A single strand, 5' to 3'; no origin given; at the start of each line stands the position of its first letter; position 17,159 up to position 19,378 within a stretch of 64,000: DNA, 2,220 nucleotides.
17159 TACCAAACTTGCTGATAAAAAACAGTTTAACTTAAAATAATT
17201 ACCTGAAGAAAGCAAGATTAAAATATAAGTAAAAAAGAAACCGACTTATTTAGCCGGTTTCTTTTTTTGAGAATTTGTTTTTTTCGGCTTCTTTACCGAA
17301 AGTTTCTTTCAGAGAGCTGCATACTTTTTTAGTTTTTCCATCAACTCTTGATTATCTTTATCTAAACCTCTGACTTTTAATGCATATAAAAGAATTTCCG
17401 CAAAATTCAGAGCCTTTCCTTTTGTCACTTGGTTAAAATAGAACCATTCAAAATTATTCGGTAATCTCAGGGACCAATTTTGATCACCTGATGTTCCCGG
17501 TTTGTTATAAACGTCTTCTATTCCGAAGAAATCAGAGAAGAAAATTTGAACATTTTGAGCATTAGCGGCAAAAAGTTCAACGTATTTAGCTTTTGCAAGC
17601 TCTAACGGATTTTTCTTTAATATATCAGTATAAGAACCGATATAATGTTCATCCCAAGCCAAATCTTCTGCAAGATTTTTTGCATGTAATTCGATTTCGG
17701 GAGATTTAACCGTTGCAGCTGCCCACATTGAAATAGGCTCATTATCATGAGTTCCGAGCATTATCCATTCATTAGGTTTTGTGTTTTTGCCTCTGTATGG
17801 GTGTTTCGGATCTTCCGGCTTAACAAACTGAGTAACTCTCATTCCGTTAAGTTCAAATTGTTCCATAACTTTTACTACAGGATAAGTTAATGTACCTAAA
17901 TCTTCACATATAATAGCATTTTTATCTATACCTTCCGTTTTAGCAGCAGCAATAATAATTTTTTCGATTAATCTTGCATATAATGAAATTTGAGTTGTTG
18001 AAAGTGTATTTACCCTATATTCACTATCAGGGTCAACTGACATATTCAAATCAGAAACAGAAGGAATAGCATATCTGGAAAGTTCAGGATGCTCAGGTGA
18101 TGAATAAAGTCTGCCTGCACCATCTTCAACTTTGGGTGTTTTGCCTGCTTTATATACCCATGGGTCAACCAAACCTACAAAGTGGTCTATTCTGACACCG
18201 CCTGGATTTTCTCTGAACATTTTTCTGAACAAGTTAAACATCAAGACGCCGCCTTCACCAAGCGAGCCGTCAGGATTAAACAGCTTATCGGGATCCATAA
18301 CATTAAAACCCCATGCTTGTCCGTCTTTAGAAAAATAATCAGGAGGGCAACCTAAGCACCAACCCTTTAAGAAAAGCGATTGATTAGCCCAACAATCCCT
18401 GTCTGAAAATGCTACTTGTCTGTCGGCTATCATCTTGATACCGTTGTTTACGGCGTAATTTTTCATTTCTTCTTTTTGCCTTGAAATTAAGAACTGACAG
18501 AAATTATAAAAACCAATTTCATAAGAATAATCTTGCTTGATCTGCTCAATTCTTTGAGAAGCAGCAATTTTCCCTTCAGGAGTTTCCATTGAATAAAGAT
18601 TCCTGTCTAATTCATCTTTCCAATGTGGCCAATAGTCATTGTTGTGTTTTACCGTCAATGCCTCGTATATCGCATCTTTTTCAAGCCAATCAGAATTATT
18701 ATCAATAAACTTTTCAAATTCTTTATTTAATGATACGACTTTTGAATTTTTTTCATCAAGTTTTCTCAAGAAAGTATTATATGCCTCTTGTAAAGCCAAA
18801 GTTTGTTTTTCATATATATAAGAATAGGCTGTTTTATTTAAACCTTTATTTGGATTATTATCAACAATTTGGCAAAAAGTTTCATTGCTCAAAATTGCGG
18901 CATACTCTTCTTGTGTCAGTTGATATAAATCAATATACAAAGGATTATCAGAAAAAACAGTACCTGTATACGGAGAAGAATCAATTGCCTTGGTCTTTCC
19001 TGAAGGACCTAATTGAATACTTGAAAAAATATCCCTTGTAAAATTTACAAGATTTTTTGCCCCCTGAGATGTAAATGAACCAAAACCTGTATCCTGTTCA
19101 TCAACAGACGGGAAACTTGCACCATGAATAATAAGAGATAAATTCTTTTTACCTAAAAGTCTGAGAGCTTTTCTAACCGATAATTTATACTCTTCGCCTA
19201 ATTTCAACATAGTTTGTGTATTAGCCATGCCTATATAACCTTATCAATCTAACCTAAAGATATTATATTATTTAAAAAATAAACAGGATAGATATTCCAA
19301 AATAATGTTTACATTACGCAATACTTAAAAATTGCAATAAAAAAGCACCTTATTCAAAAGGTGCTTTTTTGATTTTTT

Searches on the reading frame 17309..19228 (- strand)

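Call 29: search_protein_families(library=pfam, proteins=[window:17309-19228:-], max_evalue=0.00001)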
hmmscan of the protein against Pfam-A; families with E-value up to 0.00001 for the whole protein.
window:17309-19228:- (639 aa): 1 family
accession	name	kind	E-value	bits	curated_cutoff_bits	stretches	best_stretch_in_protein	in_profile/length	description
PF02446.23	Glyco_hydro_77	-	5e-69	233.8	25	1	40-590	7-460/465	4-alpha-glucanotransferase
